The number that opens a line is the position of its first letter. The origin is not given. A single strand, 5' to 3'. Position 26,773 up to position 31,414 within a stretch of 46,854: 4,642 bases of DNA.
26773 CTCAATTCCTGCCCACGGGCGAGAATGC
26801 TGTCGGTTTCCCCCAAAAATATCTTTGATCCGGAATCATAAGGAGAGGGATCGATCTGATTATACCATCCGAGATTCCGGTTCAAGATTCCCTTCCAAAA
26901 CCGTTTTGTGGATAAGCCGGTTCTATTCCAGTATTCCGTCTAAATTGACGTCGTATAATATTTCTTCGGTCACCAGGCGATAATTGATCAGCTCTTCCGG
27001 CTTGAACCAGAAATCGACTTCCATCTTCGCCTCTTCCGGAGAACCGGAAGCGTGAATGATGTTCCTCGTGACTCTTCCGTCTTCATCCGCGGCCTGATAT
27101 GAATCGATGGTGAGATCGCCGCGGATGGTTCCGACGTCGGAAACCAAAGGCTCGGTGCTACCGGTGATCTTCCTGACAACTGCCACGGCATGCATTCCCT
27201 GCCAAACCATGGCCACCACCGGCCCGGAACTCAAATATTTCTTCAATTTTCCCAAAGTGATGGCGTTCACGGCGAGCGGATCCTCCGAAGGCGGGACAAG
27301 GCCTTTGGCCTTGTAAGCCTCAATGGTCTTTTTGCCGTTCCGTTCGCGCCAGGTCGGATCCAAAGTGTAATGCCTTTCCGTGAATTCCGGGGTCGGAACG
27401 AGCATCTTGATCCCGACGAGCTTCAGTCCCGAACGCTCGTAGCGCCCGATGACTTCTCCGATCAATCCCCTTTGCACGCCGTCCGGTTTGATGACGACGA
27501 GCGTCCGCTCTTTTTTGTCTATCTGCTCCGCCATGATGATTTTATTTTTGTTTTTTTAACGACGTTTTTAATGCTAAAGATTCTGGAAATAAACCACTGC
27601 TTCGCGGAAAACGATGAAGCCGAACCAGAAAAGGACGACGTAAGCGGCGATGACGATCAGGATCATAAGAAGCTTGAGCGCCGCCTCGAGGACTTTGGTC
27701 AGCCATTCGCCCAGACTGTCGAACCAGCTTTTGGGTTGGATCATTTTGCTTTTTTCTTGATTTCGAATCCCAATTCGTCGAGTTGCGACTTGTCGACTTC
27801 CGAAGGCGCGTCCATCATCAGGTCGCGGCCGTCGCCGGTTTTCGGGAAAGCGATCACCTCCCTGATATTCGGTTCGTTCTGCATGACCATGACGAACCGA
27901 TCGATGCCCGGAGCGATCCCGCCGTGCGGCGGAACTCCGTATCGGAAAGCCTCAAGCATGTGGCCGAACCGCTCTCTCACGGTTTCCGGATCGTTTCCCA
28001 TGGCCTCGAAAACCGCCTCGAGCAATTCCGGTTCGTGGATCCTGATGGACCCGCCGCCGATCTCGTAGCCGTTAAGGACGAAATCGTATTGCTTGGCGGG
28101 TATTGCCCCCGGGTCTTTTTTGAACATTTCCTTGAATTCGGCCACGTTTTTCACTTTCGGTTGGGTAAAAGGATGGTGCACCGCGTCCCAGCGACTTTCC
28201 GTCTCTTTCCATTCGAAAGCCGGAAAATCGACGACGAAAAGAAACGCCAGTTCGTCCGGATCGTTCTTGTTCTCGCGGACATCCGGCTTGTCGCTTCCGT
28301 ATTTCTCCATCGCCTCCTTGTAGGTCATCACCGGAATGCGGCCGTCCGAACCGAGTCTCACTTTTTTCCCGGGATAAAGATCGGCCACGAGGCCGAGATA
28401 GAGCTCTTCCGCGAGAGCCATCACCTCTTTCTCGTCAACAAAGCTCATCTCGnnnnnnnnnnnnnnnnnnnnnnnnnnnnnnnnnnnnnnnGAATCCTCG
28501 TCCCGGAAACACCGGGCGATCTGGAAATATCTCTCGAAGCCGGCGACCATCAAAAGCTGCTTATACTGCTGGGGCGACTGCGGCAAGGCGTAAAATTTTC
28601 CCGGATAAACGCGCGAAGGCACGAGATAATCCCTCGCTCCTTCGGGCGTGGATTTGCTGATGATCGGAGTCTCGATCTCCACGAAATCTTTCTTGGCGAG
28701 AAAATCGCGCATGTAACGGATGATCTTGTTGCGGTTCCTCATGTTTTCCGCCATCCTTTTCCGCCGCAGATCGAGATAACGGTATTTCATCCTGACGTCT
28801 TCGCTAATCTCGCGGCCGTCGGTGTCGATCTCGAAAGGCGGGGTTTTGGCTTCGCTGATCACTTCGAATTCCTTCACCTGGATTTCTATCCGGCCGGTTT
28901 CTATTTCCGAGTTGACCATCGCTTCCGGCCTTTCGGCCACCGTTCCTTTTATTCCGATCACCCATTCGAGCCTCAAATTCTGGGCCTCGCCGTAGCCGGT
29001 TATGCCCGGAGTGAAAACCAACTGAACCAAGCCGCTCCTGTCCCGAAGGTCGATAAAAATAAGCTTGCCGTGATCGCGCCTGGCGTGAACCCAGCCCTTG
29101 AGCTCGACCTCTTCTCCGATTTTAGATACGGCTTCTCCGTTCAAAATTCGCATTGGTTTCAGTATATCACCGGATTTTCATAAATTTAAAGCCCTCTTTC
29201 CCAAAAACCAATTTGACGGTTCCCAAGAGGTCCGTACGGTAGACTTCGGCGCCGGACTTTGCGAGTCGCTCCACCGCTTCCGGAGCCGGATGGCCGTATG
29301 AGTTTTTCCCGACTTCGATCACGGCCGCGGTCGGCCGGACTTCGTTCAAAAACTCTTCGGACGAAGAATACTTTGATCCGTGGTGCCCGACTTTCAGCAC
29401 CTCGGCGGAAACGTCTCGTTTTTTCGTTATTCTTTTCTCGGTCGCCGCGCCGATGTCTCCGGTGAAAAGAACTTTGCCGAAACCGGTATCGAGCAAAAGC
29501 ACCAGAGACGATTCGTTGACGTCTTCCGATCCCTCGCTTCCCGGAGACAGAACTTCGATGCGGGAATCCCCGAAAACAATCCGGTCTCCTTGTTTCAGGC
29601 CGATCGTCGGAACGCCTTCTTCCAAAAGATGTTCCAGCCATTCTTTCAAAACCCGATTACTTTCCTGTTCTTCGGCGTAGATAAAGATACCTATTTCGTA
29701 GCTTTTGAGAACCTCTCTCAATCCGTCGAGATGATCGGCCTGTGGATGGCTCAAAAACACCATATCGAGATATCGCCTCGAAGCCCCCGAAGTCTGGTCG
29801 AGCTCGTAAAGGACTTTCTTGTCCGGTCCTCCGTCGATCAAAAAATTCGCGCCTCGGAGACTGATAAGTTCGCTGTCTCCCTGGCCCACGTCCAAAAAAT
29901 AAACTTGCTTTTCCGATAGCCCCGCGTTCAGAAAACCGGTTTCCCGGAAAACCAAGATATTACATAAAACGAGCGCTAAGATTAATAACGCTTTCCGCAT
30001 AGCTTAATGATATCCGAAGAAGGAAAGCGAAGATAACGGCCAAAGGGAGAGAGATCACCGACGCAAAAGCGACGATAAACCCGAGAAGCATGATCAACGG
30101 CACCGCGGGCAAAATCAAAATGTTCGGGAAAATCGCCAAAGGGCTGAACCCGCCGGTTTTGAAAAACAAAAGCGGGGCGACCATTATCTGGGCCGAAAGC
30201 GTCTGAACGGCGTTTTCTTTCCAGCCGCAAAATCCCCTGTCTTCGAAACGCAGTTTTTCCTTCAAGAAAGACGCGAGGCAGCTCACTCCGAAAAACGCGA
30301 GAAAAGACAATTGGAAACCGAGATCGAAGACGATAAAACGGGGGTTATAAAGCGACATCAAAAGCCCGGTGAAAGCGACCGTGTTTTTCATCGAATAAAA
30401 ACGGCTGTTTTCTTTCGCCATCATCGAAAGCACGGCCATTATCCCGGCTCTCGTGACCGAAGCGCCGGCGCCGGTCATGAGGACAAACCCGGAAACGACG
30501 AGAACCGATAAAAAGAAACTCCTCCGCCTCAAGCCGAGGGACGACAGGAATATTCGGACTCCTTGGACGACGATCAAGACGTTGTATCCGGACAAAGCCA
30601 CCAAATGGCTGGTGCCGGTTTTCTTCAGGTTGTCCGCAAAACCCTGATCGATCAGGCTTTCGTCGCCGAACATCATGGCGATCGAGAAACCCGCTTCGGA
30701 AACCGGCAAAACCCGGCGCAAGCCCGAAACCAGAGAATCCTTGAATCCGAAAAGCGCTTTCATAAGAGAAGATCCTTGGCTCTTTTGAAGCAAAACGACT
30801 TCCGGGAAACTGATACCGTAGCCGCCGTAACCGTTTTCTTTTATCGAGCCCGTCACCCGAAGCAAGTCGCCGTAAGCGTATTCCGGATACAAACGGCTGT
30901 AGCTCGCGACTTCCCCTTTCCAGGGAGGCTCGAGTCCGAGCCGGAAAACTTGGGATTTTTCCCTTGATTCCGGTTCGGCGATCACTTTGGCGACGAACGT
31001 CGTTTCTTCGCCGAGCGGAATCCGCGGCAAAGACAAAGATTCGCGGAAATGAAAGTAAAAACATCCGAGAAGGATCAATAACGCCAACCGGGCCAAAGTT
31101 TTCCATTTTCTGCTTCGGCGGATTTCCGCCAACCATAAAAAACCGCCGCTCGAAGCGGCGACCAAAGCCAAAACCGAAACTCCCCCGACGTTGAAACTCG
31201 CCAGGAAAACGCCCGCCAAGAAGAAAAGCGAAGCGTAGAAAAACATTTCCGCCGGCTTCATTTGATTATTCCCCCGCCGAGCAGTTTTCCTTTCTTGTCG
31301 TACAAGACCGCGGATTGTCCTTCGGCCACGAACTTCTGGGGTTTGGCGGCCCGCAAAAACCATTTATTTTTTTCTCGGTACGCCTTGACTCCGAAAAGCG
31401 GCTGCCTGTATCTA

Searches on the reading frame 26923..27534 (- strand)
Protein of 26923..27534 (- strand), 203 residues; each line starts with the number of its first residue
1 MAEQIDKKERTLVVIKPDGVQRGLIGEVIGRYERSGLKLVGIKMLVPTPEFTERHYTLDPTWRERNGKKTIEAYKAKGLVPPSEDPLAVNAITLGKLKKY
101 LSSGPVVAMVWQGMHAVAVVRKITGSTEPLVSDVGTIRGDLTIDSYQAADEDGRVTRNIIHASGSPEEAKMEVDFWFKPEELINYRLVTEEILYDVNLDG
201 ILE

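Call 81: search_protein_families(library=pfam, proteins=[window:26923-27534:-], max_evalue=0.001)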
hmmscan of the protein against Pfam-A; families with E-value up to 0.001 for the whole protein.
window:26923-27534:- (203 aa): 2 families
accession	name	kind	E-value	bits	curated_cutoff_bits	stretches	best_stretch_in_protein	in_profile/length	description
PF00334.24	NDK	-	4.8e-37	127.3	27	2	96-181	59-134/135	Nucleoside diphosphate kinase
PF01701.23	PSI_PsaJ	-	0.00041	21.2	22.4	1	96-118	3-25/37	Photosystem I reaction centre subunit IX / PsaJ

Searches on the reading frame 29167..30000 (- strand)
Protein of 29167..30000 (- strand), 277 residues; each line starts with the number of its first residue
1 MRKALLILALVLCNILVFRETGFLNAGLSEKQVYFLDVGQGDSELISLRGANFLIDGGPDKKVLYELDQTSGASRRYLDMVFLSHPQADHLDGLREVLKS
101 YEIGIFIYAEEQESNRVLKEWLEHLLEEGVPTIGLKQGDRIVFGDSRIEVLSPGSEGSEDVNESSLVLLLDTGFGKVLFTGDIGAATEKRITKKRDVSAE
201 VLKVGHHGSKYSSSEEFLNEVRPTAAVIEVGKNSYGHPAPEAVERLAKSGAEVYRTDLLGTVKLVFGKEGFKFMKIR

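Call 81: search_protein_families(library=pfam, proteins=[window:29167-30000:-], max_evalue=0.001)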
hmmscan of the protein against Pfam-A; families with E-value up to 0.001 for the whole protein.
window:29167-30000:- (277 aa): 3 families
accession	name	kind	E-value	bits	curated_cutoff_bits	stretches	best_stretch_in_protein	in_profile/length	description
PF00753.33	Lactamase_B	-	3.2e-11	44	22.7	1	37-228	2-192/196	Metallo-beta-lactamase superfamily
PF12706.13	Lactamase_B_2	-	5.1e-10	39.7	27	1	52-197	2-157/200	Beta-lactamase superfamily domain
PF25281.1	MBL_MAP1B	-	9.2e-07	28.6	37.6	1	22-101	14-88/279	MAP1B MBL-like domain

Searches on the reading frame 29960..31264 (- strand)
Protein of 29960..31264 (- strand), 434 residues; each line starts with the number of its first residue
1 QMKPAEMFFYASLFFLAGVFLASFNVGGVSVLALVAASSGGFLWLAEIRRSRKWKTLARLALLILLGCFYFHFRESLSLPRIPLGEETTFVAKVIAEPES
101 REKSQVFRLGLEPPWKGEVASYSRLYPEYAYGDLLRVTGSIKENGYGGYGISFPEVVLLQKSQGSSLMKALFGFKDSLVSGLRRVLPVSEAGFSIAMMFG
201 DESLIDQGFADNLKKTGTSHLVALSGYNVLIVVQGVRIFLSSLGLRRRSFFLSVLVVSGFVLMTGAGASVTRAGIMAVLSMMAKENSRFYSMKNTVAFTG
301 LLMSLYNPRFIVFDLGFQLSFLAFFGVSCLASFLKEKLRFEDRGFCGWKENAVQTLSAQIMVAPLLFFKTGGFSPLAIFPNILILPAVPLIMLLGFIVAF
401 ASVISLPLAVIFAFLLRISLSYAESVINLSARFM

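Call 81: search_protein_families(library=pfam, proteins=[window:29960-31264:-], max_evalue=0.001)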
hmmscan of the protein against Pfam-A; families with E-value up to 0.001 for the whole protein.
window:29960-31264:- (434 aa): 2 families
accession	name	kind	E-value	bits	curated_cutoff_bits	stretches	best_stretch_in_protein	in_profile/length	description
PF03772.21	Competence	-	8.2e-40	137.3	23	1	197-432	1-237/270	Competence protein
PF13567.11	DUF4131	-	1.8e-07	31.5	31.6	1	34-142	7-131/165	Domain of unknown function (DUF4131)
